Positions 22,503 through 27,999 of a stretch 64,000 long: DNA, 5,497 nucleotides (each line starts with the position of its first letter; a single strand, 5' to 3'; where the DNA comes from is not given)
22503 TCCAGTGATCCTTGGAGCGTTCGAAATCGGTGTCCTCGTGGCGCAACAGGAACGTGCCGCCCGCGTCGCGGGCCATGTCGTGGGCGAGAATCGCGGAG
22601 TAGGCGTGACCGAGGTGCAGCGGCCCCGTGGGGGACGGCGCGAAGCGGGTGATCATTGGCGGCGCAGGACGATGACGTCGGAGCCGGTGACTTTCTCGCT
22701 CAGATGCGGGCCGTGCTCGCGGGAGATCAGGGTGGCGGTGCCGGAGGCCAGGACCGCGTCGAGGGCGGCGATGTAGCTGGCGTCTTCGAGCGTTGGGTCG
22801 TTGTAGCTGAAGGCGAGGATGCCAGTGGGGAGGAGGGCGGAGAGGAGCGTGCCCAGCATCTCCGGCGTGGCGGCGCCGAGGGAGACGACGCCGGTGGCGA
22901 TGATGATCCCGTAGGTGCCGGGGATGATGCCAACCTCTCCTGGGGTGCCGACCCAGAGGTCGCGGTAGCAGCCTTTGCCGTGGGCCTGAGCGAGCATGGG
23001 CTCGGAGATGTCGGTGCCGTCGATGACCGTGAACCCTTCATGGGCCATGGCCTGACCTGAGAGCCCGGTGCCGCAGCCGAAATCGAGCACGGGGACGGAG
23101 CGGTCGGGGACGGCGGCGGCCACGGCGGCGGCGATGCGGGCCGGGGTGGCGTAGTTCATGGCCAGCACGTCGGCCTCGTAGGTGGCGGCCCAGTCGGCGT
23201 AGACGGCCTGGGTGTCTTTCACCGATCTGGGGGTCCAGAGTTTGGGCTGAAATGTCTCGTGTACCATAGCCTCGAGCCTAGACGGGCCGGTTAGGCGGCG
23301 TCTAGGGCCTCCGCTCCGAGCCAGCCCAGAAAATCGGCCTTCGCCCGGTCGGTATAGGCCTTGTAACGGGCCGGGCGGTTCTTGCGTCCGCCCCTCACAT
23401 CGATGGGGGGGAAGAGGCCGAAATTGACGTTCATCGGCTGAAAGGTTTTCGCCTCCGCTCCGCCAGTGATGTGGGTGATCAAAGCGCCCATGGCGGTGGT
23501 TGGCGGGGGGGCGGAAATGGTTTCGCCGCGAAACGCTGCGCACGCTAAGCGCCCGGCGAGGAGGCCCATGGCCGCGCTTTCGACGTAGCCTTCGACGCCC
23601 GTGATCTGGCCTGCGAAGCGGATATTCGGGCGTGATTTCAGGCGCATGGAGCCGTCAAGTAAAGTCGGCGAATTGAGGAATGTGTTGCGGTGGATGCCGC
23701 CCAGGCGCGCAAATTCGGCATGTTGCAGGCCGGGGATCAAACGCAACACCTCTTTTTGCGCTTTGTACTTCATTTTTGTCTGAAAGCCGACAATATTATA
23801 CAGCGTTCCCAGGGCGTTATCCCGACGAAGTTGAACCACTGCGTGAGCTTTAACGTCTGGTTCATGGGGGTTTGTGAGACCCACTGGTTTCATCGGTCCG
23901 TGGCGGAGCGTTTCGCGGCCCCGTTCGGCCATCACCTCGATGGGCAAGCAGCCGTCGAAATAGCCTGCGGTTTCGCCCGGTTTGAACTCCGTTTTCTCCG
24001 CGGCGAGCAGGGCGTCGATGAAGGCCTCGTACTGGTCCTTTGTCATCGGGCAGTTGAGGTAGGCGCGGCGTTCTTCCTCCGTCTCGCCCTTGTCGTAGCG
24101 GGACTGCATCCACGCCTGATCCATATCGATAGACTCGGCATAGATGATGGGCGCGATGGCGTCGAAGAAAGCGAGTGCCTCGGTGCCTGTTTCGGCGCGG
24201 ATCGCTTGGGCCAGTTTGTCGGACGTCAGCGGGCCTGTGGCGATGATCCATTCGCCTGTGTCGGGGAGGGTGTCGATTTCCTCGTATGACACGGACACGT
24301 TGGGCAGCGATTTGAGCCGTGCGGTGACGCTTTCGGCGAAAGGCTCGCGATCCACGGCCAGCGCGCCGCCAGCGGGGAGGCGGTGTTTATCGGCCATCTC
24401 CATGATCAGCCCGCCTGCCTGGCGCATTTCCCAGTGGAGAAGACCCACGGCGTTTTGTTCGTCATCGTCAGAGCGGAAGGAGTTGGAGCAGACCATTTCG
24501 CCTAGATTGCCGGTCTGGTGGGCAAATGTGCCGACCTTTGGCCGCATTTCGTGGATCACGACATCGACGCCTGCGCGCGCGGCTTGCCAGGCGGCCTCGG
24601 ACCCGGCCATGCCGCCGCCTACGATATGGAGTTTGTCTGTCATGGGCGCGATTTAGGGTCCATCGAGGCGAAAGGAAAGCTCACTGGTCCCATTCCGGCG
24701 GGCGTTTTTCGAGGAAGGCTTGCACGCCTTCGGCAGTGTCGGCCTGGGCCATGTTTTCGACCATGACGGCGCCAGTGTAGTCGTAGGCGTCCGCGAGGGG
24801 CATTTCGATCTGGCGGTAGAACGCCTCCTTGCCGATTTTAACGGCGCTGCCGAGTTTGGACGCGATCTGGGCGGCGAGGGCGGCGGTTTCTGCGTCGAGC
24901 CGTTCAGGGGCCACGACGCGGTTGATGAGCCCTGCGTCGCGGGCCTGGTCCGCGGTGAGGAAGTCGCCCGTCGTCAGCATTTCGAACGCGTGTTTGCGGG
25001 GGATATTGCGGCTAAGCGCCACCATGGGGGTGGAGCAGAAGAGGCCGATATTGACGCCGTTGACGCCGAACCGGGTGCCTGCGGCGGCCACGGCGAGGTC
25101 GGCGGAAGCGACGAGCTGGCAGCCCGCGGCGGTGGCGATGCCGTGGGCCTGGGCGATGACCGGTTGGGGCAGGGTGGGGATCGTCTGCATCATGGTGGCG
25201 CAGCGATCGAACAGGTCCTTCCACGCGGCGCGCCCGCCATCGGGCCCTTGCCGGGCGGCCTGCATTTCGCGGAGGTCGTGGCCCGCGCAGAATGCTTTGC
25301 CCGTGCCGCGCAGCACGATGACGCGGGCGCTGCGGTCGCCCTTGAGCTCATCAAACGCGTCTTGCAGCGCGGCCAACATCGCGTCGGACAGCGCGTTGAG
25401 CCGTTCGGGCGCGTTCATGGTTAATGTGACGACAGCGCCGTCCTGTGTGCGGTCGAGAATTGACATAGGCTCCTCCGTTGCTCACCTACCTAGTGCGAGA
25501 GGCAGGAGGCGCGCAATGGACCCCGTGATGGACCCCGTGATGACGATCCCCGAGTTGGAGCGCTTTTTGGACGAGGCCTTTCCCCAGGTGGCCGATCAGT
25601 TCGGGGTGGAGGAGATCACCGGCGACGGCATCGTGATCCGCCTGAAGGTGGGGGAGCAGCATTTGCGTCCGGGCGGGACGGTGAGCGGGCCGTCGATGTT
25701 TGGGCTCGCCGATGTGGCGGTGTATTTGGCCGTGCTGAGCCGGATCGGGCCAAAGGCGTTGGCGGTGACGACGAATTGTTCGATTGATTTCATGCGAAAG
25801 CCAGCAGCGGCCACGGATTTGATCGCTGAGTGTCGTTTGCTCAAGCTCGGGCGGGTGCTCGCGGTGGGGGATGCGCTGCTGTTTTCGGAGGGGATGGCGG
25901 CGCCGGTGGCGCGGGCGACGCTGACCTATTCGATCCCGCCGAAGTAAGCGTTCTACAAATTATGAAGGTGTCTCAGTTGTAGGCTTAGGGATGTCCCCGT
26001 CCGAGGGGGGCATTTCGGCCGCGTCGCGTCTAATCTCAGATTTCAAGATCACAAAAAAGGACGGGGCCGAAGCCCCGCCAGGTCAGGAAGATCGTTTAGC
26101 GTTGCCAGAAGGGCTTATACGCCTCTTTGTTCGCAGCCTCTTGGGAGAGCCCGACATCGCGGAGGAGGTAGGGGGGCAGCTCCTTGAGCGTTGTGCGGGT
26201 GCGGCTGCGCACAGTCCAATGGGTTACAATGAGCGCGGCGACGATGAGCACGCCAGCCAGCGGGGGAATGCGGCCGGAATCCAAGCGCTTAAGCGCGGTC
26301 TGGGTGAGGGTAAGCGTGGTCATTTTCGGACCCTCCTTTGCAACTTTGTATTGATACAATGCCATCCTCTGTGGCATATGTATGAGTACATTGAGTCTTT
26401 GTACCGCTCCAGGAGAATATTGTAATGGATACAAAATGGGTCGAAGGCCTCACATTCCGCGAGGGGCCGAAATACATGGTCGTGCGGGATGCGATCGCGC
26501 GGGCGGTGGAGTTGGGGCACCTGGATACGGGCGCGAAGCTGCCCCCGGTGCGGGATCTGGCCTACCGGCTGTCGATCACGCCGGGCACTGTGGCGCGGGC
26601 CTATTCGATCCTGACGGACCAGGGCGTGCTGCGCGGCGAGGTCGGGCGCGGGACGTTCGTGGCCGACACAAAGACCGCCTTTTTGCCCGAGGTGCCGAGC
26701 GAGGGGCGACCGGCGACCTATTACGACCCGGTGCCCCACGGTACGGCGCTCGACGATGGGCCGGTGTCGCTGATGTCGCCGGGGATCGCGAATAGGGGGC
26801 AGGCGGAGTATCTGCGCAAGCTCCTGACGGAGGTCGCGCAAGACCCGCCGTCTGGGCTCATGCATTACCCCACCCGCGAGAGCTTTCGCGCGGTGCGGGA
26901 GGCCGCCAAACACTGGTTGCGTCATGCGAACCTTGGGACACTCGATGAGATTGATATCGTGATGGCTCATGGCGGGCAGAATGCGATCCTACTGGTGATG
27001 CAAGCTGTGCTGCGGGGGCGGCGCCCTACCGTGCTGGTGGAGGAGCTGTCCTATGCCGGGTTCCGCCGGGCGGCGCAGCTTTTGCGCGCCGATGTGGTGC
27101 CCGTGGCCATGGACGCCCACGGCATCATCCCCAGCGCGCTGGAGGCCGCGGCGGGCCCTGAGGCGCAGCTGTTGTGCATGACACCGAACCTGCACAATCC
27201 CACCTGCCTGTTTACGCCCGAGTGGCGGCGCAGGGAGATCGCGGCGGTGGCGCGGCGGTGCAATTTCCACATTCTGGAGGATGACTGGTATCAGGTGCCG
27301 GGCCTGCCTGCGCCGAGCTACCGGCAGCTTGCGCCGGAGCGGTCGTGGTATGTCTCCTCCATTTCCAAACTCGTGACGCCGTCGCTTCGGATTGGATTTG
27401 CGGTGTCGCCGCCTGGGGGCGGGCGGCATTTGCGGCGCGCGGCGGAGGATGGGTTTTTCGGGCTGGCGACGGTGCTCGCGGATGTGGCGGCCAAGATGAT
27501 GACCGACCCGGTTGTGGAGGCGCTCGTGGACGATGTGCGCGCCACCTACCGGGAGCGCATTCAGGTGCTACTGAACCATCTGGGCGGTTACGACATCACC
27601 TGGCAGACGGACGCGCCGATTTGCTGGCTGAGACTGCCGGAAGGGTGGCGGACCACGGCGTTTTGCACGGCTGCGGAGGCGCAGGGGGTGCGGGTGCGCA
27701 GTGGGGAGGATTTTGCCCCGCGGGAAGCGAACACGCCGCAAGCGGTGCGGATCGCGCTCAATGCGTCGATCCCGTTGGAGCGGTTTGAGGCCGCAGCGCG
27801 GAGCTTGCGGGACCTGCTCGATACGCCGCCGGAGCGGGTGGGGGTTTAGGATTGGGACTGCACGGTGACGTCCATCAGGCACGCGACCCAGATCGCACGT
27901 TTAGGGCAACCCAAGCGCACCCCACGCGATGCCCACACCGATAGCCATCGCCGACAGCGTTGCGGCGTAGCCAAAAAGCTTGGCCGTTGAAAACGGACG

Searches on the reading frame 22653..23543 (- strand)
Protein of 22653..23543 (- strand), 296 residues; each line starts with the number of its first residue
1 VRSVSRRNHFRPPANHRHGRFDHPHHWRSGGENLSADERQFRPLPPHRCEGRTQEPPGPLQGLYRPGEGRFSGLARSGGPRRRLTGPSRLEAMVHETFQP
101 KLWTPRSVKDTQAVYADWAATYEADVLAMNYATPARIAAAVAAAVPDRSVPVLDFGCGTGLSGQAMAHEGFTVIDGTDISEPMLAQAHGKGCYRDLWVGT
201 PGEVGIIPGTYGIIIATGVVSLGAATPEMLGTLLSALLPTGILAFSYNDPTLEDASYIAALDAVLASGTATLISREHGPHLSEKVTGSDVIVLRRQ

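Call 7: search_protein_families(library=pfam, proteins=[window:22653-23543:-], max_evalue=0.01)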
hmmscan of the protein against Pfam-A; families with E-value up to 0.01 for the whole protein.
window:22653-23543:- (296 aa): 5 families
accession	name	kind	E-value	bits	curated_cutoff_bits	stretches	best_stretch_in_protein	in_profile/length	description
PF13489.12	Methyltransf_23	-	1.7e-07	31.6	27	1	135-258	7-129/164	Methyltransferase domain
PF13649.12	Methyltransf_25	-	9.4e-07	29.9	27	1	152-191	1-41/97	Methyltransferase domain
PF08242.18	Methyltransf_12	-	2.4e-06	28.6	30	1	153-243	1-98/98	Methyltransferase domain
PF08241.18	Methyltransf_11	-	9.4e-05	23.4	21.2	1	153-244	1-94/95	Methyltransferase domain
PF13847.12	Methyltransf_31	-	9.8e-05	22.5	27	1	149-188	4-45/145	Methyltransferase domain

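Call 8: search_protein_families(library=ncbifam, proteins=[window:22653-23543:-], max_evalue=0.01)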
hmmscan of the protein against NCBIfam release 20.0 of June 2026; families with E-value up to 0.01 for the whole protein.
window:22653-23543:- (296 aa): 11 families
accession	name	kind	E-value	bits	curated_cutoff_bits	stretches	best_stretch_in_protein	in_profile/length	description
NF043040.1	corrin_prot_MT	hypoth_equivalog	9.1e-09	35.1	180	1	120-190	13-82/216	corrinoid protein-associated methyltransferase CpaM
NF045667.1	MTase_DVU1556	equivalog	4.8e-07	29.4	155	1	140-246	14-120/213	DVU_1556 family methyltransferase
TIGR02072.1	BioC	equivalog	2.9e-06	27.3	184.95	1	150-246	36-133/244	malonyl-ACP O-methyltransferase BioC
TIGR01983.1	UbiG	equivalog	1.9e-05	24.1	102.95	1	149-245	50-151/228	bifunctional 2-polyprenyl-6-hydroxyphenol methylase/3-demethylubiquinol 3-O-methyltransferase UbiG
TIGR02021.1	BchM-ChlM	equivalog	2.2e-05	24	158.9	1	150-190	56-95/218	magnesium protoporphyrin IX methyltransferase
NF007610.0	PRK10258.1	equivalog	0.00012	21.5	342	1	136-246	29-139/251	malonyl-ACP O-methyltransferase BioC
NF002463.0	PRK01683.1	equivalog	0.0014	18.2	297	1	135-253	17-136/258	trans-aconitate 2-methyltransferase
NF041820.1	daptide_MTase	equivalog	0.0015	18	175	1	141-186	29-73/243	daptide-type RiPP biosynthesis methyltransferase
TIGR01934.1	MenG_MenH_UbiE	subfamily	0.0029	16.9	158.35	1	139-190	30-81/223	ubiquinone/menaquinone biosynthesis methyltransferase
NF001241.0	PRK00216.1-2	equivalog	0.0031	17.2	327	1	125-190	29-92/231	demethylmenaquinone methyltransferase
NF008264.0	PRK11036.1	equivalog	0.0095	15.4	366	0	141-189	37-84/261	tRNA uridine 5-oxyacetic acid(34) methyltransferase CmoM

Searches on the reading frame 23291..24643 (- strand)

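Call 47: search_protein_families(library=ncbifam, proteins=[window:23291-24643:-], max_evalue=0.00001)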
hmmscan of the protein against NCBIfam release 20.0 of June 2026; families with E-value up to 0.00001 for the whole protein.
window:23291-24643:- (450 aa): 4 families
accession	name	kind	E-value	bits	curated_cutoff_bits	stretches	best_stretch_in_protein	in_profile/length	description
NF003739.0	PRK05335.1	equivalog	5.8e-199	661.4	262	1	2-444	3-437/441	methylenetetrahydrofolate--tRNA-(uracil(54)-C(5))-methyltransferase (FADH(2)-oxidizing) TrmFO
TIGR00137.1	gid_trmFO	equivalog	1.9e-163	544.3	428.65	1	4-441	2-429/433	FADH(2)-oxidizing methylenetetrahydrofolate--tRNA-(uracil(54)-C(5))-methyltransferase TrmFO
TIGR00136.1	mnmG_gidA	equivalog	1.8e-14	53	524.85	1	284-371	303-389/616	tRNA uridine-5-carboxymethylaminomethyl(34) synthesis enzyme MnmG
TIGR03467.1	HpnE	equivalog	7.4e-06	25.5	283.05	0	6-40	2-36/430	hydroxysqualene dehydroxylase HpnE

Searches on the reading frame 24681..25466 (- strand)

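Call 47: search_protein_families(library=ncbifam, proteins=[window:24681-25466:-], max_evalue=0.00001)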
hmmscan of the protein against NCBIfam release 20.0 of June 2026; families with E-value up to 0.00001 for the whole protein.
window:24681-25466:- (261 aa): 70 families (the best 25 are shown)
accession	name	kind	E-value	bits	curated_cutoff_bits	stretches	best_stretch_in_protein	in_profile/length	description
NF006008.0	PRK08139.1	equivalog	7.6e-122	406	313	1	2-260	11-264/266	enoyl-CoA hydratase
NF051848.1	EnCoAHydtEchA19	equivalog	1.5e-56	191.8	400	1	8-260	6-256/258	enoyl-CoA hydratase EchA19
NF046063.1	oxepin_alt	equivalog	4.1e-47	160.8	300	1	5-258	3-254/254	oxepin-CoA hydrolase, alternative type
NF005864.0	PRK07799.1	equivalog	4.3e-46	157.3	316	1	7-260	13-264/266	crotonase/enoyl-CoA hydratase family protein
NF042430.2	EnCoAhydt_DpgD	equivalog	7e-45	153.5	400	1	8-260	3-256/258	enoyl-CoA-hydratase DpgD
NF005700.0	PRK07511.1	subfamily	5.6e-44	150.7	274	1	4-260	5-259/260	enoyl-CoA hydratase family protein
NF006100.0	PRK08252.1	subfamily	2.8e-43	148.4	282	1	6-260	7-252/254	crotonase/enoyl-CoA hydratase family protein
NF004857.0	PRK06210.1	equivalog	1.2e-42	146.3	341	1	3-259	10-272/275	enoyl-CoA hydratase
NF004634.0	PRK05980.1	equivalog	1.4e-42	145.9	375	1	8-258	9-259/263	crotonase/enoyl-CoA hydratase family protein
NF005675.0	PRK07468.1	equivalog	1.3e-41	143.1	350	1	10-261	13-261/262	crotonase/enoyl-CoA hydratase family protein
NF007239.0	PRK09674.1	equivalog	2e-41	142.1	371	1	7-259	9-254/257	2,3-dehydroadipyl-CoA hydratase PaaF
NF006699.0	PRK09245.1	subfamily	8.1e-41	140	354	1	3-260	4-264/266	crotonase/enoyl-CoA hydratase family protein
NF005073.0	PRK06495.1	subfamily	1.5e-40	139.1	296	1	7-258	9-253/257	enoyl-CoA hydratase/isomerase family protein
NF004517.0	PRK05862.1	equivalog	1.7e-40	139.1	396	1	8-259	10-254/257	enoyl-CoA hydratase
TIGR02280.1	PaaB1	equivalog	5.1e-40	137.6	345.15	1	9-259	6-253/256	2-(1,2-epoxy-1,2-dihydrophenyl)acetyl-CoA isomerase PaaG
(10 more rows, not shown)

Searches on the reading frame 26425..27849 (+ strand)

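Call 47: search_protein_families(library=ncbifam, proteins=[window:26425-27849:+], max_evalue=0.00001)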
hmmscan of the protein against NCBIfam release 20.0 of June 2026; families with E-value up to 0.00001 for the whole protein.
window:26425-27849:+ (474 aa): 24 families
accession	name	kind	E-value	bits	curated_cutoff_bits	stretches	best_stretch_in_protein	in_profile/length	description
NF052286.1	ecto_TF_EhuR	exception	1.1e-87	294.5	480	1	8-471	4-455/458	MocR-like ectoine utilization transcription factor EhuR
NF052282.1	PLP_TF_PdxR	equivalog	1.5e-57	195.6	320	1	17-461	3-447/448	MocR-like pyridoxine biosynthesis transcription factor PdxR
NF052290.2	MocR_like_YczR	exception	1.6e-36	126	487.4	1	12-460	16-453/458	MocR-like transcription factor YczR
NF012025.0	PRK15481.1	equivalog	2.8e-36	125.1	573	2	158-463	128-428/432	MocR-like B6 salvage transcription factor PtsJ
NF052281.1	rhizopine_MocR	equivalog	1.1e-24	87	650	1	20-340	23-351/479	rhizopine catabolism transcriptional regulator MocR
TIGR04461.1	endura_MppQ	equivalog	2.1e-22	79.7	540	1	176-461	78-376/392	enduracididine biosynthesis enzyme MppQ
NF052285.1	GABA_TF_GabR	exception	5.1e-13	48.6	600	1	22-386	6-368/456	MocR-like transcriptional regulator GabR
NF041364.1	GntC_guanitoxin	equivalog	5.1e-12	45.3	415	1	131-448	14-342/356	guanitoxin biosynthesis PLP-dependent (S)-gamma-hydroxy-L-arginine cyclodehydratase GntC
NF053730.1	TransRegRv1152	equivalog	2.1e-10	40.6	170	1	13-83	14-84/120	Rv1152 family transcriptional regulator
NF006514.0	PRK08960.1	equivalog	1.3e-09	37.4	554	1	144-462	61-382/388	pyridoxal phosphate-dependent aminotransferase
TIGR02325.1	C_P_lyase_phnF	equivalog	1.6e-09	37.6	156.8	1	17-86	10-79/238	phosphonate metabolism transcriptional regulator PhnF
NF005744.0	PRK07568.1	subfamily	2.2e-09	36.6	389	1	144-388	58-307/398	pyridoxal phosphate-dependent aminotransferase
TIGR03537.1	DapC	equivalog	2.7e-09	36.4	453.6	1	145-448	29-336/350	succinyldiaminopimelate transaminase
NF004770.0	PRK06108.1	subfamily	5.4e-09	35.3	422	1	146-433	67-365/396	pyridoxal phosphate-dependent aminotransferase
TIGR03538.1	DapC_gpp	equivalog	4.3e-08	32.4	474.6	0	134-289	47-208/395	succinyldiaminopimelate transaminase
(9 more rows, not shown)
